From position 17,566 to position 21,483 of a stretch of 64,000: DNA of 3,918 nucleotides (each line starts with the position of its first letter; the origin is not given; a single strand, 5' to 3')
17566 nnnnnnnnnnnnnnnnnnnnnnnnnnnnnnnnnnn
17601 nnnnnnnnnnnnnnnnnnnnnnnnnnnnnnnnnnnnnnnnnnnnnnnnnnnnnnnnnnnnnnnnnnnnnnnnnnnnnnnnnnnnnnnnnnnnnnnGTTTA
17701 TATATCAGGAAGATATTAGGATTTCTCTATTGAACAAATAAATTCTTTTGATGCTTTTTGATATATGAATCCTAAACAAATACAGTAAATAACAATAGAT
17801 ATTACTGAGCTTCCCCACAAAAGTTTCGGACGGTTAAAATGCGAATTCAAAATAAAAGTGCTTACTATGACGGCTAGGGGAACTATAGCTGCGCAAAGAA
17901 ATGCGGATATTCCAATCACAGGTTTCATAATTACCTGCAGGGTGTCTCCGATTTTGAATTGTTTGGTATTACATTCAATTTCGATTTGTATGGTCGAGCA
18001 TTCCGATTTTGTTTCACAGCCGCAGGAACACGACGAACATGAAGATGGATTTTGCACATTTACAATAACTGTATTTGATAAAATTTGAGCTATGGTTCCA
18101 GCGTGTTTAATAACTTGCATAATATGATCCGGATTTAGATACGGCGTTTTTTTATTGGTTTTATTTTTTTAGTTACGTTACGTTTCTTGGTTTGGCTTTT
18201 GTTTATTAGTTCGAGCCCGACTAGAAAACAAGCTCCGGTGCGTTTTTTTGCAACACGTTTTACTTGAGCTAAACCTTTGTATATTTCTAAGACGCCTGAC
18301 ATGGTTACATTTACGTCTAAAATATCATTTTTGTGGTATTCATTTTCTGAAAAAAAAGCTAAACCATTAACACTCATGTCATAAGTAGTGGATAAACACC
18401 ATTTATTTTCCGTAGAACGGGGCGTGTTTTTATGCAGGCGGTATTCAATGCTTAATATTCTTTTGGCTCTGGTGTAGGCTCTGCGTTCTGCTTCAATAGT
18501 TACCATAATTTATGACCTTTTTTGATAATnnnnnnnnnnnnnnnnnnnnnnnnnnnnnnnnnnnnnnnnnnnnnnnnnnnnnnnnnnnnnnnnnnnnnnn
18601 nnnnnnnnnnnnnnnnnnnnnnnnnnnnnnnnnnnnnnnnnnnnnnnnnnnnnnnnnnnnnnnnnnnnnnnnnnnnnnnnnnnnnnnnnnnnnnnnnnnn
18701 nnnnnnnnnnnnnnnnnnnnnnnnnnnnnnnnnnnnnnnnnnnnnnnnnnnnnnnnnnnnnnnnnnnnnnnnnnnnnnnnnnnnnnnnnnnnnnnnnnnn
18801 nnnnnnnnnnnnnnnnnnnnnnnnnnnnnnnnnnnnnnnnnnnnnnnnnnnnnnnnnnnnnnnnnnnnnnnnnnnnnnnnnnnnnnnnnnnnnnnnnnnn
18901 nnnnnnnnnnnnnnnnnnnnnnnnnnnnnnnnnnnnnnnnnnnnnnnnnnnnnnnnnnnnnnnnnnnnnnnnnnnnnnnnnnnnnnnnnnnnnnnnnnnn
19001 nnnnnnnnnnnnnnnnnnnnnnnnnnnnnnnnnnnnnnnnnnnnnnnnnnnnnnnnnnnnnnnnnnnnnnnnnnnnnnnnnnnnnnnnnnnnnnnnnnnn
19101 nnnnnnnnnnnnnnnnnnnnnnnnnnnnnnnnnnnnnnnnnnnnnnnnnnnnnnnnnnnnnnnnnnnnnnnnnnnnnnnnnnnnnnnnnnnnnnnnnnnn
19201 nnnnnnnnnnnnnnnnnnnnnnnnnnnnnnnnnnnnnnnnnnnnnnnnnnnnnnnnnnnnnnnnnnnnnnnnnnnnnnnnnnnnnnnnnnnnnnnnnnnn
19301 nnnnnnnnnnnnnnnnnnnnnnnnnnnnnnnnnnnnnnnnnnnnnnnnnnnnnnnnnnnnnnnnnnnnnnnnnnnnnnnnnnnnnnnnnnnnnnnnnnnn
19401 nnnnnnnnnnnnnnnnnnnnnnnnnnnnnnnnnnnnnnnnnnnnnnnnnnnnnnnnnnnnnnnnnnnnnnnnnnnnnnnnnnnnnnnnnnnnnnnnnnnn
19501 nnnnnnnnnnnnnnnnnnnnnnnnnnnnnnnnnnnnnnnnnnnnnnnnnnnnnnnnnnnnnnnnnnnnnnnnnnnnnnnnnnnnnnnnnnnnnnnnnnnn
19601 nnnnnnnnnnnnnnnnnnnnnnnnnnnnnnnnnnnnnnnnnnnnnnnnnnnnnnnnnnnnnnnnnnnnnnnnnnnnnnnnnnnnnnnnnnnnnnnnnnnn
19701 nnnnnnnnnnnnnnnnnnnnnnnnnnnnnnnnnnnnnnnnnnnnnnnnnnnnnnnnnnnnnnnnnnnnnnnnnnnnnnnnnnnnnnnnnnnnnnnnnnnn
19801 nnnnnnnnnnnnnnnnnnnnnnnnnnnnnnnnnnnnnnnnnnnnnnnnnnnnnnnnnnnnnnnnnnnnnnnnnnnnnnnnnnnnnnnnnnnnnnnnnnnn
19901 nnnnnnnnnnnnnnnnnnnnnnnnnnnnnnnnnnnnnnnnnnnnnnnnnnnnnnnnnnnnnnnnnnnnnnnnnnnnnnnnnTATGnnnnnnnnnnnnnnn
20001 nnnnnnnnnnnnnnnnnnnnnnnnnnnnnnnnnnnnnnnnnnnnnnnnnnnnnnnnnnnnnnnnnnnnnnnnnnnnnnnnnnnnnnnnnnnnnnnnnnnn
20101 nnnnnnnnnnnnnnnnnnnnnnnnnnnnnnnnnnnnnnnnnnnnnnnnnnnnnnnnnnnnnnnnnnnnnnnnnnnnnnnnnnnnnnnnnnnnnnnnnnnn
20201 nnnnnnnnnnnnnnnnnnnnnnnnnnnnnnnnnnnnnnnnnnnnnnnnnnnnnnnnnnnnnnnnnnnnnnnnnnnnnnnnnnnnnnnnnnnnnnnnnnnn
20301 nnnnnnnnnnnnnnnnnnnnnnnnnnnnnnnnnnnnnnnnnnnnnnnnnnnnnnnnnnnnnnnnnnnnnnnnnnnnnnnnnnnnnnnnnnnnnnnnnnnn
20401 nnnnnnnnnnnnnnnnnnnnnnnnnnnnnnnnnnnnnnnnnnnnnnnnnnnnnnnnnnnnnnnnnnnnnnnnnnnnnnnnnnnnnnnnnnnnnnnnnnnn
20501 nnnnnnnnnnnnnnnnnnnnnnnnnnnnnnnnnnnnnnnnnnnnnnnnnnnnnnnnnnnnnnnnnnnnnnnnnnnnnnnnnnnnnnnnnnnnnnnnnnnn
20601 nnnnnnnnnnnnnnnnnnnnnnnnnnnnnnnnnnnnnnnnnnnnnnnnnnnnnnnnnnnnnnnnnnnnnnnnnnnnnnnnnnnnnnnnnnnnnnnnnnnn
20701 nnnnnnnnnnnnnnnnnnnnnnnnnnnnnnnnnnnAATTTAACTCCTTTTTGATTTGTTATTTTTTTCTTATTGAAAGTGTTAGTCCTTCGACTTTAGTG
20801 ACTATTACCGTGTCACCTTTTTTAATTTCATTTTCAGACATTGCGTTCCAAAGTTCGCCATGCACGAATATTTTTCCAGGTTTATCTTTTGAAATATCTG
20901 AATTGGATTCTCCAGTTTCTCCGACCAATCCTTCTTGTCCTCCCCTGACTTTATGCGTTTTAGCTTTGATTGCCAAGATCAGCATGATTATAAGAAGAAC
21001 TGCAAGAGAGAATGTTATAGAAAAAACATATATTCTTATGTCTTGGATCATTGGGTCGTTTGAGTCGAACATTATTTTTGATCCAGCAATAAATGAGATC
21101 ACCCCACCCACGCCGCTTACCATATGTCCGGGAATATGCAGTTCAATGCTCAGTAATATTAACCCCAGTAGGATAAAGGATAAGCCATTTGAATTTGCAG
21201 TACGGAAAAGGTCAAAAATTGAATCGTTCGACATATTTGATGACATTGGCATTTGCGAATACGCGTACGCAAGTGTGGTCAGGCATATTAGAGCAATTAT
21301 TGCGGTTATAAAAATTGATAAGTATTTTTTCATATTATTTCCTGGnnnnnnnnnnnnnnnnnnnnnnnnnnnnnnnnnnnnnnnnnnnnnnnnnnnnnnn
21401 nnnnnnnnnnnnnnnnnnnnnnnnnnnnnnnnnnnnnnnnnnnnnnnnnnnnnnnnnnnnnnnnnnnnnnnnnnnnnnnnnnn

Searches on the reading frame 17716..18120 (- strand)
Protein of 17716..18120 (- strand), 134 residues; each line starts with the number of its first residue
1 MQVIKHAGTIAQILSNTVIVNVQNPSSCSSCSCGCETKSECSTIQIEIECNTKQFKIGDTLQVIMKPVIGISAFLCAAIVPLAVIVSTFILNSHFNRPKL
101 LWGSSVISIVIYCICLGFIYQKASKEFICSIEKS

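Call 80: search_protein_families(library=pfam, proteins=[window:17716-18120:-], max_evalue=0.0001)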
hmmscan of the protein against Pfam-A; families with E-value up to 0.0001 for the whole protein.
window:17716-18120:- (134 aa): 1 family
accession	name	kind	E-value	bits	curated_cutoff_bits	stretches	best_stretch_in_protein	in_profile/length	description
PF04246.17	RseC_MucC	-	9.7e-10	38.9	24.4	1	12-122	3-117/130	Positive regulator of sigma(E), RseC/MucC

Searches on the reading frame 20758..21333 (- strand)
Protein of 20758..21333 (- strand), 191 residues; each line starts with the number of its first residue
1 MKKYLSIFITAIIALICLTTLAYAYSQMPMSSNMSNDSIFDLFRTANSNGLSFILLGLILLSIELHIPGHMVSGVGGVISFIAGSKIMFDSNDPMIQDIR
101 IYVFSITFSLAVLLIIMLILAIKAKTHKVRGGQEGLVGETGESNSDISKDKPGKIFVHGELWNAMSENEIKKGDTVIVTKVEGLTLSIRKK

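Call 50: search_protein_families(library=pfam, proteins=[window:20758-21333:-], max_evalue=0.0001)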
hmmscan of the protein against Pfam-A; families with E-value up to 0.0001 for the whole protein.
window:20758-21333:- (191 aa): 2 families
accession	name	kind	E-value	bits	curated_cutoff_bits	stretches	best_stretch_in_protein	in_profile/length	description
PF01957.25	NfeD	-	3.4e-14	53.2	29.1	1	134-190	2-57/57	NfeD-like C-terminal, partner-binding domain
PF24961.1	NfeD_membrane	-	1.6e-10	41.5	26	1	44-119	45-118/119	NfeD integral membrane domain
